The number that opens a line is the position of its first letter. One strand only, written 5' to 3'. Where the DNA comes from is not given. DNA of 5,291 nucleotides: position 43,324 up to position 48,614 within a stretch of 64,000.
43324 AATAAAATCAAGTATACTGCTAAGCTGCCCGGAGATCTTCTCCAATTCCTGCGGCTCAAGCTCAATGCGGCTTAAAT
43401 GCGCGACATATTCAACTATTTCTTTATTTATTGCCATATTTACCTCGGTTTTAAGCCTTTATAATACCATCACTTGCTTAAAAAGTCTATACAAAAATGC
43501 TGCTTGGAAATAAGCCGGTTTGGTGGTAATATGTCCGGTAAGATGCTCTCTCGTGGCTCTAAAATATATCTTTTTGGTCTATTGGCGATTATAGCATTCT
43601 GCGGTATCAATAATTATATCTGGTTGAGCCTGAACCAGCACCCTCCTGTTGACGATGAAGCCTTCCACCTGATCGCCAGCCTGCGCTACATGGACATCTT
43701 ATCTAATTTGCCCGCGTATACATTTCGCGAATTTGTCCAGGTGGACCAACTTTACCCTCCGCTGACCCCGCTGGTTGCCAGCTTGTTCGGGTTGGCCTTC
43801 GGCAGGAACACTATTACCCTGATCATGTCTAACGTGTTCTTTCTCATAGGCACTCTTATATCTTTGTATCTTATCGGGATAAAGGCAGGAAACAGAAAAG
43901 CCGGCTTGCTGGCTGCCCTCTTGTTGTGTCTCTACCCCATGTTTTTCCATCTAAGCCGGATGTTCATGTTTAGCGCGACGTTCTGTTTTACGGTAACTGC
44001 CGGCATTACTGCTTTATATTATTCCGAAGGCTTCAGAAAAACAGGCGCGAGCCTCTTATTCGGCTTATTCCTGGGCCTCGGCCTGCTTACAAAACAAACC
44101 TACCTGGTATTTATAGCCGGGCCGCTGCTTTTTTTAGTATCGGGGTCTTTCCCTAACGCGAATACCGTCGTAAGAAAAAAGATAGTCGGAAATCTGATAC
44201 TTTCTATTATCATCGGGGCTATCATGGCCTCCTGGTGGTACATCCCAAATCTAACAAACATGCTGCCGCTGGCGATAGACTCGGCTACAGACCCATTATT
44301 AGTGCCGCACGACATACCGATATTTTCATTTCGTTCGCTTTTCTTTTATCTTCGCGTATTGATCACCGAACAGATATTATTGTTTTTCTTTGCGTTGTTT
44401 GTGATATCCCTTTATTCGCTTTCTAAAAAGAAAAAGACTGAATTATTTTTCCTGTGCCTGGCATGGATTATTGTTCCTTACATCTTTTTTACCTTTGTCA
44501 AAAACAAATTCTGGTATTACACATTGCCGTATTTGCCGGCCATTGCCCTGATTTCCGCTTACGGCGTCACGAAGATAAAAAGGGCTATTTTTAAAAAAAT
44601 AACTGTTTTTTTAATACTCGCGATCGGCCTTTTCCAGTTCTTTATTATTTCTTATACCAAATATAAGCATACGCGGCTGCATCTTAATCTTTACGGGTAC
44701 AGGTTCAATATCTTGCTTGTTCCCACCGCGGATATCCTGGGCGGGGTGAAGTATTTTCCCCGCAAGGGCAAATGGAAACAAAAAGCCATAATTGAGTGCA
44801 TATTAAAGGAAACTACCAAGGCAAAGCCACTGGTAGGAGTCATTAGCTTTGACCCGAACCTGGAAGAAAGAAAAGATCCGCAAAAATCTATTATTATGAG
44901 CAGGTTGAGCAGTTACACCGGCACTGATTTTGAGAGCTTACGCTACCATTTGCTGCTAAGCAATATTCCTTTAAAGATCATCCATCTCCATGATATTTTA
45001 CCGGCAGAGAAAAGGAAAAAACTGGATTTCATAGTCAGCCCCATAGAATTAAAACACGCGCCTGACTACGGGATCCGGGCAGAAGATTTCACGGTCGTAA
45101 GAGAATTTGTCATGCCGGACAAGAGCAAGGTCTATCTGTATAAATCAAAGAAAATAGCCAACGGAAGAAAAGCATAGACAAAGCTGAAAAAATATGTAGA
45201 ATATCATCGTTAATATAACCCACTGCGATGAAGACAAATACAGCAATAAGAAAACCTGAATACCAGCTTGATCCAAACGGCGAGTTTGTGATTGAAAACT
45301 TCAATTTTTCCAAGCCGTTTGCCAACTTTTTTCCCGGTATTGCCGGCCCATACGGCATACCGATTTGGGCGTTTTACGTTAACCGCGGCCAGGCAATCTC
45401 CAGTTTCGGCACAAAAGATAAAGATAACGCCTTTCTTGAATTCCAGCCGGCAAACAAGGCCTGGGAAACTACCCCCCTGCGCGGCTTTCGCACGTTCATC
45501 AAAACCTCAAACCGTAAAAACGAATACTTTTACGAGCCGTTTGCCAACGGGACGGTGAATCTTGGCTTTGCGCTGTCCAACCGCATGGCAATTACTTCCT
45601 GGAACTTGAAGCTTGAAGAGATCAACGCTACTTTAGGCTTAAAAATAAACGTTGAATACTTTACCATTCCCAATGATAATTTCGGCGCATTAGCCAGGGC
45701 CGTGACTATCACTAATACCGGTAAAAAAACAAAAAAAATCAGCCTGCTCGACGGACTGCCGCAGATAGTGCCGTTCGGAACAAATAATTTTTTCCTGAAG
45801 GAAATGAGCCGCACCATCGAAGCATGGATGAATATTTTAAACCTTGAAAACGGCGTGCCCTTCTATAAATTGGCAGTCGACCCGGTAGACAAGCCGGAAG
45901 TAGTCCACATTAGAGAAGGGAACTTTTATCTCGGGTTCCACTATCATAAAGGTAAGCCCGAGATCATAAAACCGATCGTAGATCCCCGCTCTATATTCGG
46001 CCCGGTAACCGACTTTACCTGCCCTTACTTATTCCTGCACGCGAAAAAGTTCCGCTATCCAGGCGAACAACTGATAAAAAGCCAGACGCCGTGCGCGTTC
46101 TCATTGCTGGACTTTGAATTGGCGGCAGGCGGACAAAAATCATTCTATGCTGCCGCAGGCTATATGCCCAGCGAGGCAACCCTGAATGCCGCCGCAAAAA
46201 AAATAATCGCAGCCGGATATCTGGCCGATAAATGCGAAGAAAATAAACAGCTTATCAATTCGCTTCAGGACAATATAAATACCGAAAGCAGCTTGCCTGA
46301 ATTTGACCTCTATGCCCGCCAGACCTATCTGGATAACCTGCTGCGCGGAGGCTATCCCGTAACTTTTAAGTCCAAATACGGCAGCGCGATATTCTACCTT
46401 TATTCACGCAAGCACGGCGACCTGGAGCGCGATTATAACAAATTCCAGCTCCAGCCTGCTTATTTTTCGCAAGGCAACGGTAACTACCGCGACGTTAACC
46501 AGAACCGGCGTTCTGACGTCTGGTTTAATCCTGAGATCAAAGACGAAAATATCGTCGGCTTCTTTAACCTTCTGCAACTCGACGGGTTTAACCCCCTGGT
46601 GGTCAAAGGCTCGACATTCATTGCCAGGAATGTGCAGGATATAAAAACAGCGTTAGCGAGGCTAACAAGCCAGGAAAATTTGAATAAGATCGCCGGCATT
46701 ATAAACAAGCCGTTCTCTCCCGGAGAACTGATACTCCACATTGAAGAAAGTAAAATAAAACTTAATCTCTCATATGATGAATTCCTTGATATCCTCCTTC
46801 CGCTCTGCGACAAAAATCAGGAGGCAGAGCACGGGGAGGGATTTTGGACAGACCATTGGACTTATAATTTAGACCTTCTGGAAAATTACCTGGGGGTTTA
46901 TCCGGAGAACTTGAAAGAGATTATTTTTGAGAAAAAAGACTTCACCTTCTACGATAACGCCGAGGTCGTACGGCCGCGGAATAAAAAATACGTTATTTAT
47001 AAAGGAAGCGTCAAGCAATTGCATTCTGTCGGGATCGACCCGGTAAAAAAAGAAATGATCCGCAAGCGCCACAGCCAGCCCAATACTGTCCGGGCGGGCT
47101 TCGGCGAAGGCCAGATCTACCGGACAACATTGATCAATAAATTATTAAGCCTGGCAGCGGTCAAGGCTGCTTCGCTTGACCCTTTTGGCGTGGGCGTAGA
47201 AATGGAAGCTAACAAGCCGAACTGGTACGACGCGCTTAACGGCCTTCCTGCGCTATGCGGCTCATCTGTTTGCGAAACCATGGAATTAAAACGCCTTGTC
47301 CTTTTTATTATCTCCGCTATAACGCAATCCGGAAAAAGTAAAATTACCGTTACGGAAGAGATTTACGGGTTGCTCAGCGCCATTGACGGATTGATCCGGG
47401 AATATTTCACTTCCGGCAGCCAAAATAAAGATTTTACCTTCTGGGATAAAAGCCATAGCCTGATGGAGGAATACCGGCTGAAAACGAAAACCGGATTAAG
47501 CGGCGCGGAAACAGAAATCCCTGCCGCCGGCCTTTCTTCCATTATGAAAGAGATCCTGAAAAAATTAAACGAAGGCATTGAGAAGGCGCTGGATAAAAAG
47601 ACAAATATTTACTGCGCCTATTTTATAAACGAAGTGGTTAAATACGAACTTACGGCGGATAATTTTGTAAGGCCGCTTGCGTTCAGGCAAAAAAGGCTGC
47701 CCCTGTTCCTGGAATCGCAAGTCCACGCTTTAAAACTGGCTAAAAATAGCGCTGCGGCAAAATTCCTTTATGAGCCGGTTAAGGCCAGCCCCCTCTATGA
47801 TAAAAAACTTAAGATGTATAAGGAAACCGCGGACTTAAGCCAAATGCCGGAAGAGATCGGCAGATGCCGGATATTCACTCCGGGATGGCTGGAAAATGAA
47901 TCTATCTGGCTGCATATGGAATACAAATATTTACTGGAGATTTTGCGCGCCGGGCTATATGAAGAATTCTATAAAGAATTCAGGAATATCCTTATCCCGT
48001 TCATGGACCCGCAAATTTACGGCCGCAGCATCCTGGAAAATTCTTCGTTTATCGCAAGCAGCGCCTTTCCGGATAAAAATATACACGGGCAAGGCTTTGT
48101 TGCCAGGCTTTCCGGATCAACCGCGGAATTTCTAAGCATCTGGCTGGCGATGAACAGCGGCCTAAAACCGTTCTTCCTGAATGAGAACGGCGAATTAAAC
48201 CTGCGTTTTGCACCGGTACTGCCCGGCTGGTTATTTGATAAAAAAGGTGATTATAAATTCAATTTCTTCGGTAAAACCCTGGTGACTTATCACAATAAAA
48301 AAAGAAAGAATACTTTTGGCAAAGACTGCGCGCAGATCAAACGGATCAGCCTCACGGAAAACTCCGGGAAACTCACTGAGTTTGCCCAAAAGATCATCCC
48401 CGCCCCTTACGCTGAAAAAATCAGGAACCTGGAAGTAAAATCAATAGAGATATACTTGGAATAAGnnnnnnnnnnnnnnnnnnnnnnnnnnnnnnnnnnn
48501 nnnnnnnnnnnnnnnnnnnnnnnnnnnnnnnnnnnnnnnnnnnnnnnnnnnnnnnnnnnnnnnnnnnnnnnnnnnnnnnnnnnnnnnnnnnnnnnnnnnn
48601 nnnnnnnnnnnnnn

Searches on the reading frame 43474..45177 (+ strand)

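Call 18: search_protein_families(library=pfam, proteins=[window:43474-45177:+], max_evalue=10)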
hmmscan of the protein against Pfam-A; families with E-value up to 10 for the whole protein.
window:43474-45177:+ (567 aa): 1 family
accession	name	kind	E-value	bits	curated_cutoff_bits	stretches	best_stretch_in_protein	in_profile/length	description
PF13231.12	PMT_2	-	6.3e-08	33.4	26.1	1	95-250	3-155/160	Dolichyl-phosphate-mannose-protein mannosyltransferase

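Call 74: search_protein_families(library=ncbifam, proteins=[window:43474-45177:+], max_evalue=1)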
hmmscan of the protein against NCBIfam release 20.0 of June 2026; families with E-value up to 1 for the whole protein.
window:43474-45177:+ (567 aa): 1 family
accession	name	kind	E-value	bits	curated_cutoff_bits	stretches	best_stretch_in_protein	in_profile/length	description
NF009784.2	PRK13279.1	equivalog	1.3e-05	24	567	1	289-406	257-375/539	lipid IV(A) 4-amino-4-deoxy-L-arabinosyltransferase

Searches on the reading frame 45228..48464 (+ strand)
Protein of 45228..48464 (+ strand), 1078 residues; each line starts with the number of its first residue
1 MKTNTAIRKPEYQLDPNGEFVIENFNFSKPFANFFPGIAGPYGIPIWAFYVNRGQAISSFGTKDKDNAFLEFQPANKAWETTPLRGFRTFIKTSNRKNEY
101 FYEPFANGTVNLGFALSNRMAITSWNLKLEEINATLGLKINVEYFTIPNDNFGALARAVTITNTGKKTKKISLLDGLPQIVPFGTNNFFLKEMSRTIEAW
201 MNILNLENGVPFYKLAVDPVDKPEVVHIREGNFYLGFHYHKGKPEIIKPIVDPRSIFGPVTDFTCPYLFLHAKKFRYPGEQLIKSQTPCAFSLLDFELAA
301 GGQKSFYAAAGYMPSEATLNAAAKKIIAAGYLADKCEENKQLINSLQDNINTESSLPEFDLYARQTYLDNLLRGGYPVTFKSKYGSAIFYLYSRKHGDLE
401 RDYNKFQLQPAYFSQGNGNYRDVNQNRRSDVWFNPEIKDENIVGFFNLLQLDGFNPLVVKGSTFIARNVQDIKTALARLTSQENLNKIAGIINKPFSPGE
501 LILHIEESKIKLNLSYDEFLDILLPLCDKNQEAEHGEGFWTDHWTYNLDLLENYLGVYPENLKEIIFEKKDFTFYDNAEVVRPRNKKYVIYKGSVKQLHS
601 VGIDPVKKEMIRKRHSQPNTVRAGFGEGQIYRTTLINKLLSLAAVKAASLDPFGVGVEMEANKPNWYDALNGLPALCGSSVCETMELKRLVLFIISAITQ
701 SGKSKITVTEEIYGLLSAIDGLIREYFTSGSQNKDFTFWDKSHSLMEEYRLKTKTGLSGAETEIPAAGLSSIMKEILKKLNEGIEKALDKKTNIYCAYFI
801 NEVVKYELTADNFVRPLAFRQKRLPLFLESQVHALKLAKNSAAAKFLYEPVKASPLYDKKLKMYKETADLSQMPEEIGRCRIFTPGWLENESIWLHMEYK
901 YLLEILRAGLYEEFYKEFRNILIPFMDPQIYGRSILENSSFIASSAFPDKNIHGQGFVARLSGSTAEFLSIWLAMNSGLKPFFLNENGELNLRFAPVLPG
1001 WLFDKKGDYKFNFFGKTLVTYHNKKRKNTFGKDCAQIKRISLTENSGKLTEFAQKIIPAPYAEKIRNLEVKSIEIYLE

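Call 50: search_protein_families(library=pfam, proteins=[window:45228-48464:+], max_evalue=0.0001)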
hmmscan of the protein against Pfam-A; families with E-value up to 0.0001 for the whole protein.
window:45228-48464:+ (1078 aa): 0 families

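Call 74: search_protein_families(library=ncbifam, proteins=[window:45228-48464:+], max_evalue=1)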
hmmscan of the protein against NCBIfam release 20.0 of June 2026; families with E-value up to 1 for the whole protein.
window:45228-48464:+ (1078 aa): 1 family
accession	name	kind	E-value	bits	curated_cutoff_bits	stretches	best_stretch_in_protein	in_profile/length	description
NF058639.1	GH149_beta_1_3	equivalog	9.8e-36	122.9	1150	3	46-224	39-214/1134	1,3-beta-D-glucan phosphorylase, GH149 family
